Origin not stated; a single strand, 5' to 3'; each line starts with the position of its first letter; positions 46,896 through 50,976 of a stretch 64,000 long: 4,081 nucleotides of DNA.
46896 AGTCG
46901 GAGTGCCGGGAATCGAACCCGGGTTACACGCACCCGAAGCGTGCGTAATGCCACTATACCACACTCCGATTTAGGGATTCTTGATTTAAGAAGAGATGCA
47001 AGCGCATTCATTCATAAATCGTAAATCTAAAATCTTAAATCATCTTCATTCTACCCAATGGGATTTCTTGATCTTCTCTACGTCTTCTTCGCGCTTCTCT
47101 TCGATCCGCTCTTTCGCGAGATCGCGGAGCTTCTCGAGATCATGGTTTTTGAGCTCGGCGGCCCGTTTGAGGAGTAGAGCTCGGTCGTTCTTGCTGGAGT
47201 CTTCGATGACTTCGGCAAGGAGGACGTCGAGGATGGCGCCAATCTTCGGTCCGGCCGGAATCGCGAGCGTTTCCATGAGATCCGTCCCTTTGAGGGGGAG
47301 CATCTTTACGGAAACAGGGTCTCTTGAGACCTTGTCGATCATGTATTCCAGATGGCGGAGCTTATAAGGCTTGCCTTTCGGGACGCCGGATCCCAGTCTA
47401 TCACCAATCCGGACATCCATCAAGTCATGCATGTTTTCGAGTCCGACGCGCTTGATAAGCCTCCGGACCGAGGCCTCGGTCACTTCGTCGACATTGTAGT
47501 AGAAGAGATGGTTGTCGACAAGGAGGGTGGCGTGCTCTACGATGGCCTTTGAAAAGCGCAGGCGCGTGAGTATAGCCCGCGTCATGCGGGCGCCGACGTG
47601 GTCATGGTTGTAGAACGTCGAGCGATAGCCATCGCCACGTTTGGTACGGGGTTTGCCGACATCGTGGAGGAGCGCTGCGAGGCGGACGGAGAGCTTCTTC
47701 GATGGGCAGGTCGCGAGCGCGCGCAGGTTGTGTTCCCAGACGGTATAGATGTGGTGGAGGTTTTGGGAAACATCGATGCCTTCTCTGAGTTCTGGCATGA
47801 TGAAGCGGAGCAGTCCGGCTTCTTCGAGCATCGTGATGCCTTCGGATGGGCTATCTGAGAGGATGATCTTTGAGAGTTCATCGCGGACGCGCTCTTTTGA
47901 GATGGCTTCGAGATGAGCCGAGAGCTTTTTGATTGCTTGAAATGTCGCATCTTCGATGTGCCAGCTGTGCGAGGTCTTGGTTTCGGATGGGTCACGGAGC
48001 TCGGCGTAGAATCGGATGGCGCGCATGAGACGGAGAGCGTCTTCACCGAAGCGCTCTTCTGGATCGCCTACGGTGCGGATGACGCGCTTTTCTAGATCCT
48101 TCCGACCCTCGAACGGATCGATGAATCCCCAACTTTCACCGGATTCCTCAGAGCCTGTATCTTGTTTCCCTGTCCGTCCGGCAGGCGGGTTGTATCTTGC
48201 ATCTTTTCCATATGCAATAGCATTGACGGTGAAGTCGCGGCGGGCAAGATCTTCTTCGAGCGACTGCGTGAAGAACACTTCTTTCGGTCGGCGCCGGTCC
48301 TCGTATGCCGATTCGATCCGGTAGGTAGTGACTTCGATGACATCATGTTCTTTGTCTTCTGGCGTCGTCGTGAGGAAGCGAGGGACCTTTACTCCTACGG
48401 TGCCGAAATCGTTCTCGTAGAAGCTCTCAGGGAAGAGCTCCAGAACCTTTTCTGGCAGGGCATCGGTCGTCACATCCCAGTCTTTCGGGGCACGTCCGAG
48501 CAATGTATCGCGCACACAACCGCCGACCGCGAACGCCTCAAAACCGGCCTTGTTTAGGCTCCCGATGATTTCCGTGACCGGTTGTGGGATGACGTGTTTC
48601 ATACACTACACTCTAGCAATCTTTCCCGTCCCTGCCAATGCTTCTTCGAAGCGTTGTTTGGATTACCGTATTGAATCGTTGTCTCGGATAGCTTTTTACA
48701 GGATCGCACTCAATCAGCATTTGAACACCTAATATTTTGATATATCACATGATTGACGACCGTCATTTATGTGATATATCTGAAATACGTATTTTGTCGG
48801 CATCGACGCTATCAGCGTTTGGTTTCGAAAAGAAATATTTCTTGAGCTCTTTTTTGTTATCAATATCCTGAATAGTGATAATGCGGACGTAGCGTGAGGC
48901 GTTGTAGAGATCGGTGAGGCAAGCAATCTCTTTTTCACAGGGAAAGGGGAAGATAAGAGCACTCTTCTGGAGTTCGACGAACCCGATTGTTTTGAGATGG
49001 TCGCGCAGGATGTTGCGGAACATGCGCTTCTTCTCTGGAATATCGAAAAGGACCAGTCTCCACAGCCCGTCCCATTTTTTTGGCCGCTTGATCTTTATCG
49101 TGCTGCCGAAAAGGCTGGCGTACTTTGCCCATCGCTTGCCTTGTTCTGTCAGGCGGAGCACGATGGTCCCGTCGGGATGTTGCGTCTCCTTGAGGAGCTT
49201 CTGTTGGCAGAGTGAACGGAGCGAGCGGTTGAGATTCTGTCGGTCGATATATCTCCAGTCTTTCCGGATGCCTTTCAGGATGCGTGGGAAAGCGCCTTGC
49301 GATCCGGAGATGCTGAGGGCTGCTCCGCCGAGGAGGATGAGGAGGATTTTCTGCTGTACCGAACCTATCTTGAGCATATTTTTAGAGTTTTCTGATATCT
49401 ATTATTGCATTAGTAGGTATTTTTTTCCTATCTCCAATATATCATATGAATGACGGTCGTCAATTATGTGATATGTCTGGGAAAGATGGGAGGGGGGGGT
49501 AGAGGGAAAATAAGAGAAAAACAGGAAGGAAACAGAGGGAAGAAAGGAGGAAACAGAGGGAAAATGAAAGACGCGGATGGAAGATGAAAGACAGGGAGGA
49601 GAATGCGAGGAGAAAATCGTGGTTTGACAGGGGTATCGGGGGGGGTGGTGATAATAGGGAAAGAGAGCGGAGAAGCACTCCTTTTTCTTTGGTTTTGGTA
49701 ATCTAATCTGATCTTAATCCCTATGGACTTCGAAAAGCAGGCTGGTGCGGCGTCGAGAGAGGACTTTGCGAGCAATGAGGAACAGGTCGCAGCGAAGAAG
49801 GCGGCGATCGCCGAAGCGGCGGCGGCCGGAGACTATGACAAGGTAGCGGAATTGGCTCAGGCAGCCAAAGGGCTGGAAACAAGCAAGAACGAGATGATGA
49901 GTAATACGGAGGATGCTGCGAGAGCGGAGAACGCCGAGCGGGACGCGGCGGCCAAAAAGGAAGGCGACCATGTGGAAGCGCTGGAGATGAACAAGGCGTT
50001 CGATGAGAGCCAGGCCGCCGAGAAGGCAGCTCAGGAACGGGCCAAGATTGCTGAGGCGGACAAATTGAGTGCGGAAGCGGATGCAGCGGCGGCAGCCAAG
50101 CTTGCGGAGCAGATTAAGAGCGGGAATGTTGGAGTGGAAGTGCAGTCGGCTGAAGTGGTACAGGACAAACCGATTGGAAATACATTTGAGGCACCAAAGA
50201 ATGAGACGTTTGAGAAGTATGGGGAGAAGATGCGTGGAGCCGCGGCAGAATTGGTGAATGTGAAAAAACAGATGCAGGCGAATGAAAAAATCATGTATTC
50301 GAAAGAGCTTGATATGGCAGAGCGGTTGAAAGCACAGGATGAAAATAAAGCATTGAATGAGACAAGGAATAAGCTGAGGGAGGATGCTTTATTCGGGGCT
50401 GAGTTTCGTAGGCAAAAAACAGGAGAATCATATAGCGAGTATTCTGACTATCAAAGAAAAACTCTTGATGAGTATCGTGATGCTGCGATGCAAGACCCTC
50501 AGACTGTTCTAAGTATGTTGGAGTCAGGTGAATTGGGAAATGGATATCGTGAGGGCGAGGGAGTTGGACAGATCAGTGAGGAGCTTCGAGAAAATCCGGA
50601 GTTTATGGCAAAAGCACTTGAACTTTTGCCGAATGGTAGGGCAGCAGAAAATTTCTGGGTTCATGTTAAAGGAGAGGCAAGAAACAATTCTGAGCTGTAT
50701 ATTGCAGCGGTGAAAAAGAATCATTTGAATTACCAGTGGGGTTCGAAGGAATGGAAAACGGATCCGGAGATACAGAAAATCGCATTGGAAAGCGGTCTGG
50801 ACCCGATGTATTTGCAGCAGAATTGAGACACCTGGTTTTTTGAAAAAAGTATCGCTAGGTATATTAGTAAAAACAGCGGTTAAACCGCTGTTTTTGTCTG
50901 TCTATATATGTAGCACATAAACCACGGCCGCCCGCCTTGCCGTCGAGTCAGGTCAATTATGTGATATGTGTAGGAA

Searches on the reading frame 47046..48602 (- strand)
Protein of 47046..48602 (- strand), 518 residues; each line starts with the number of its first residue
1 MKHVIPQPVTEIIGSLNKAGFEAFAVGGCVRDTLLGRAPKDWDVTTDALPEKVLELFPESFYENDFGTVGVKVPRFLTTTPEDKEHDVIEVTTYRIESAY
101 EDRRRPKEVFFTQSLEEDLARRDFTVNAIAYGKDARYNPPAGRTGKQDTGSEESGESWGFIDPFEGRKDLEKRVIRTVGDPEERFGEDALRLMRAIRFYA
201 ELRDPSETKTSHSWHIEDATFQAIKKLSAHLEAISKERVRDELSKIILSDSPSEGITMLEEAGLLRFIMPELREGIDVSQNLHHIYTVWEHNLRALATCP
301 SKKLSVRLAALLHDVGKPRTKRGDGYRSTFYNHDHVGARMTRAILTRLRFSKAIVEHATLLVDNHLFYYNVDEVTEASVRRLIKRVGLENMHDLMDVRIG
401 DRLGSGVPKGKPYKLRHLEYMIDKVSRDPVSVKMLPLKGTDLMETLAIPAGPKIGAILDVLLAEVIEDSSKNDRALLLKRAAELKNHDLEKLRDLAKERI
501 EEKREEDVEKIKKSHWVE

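Call 45: search_protein_families(library=pfam, proteins=[window:47046-48602:-], max_evalue=0.001)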
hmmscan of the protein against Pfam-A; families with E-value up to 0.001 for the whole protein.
window:47046-48602:- (518 aa): 4 families
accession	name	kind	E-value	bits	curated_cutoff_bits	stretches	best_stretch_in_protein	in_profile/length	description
PF01743.26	PolyA_pol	-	7.2e-31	107.6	23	1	24-176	2-126/126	Poly A polymerase head domain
PF12627.12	PolyA_pol_RNAbd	-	4.7e-19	68.4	22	1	215-273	3-61/64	Probable RNA and SrmB- binding site of polymerase A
PF01966.28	HD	-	7.7e-08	33.1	22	1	301-361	22-89/116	HD domain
PF13735.12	tRNA_NucTran2_2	-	4.7e-06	27.1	27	1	432-479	100-147/149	tRNA nucleotidyltransferase domain 2 putative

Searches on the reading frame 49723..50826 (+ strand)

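Call 45: search_protein_families(library=pfam, proteins=[window:49723-50826:+], max_evalue=0.001)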
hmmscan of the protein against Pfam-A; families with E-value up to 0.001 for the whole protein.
window:49723-50826:+ (367 aa): 1 family
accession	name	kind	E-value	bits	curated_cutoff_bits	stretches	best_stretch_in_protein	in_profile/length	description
PF13475.11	DUF4116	-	3.5e-06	26.9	24.9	0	323-356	2-35/49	Domain of unknown function (DUF4116)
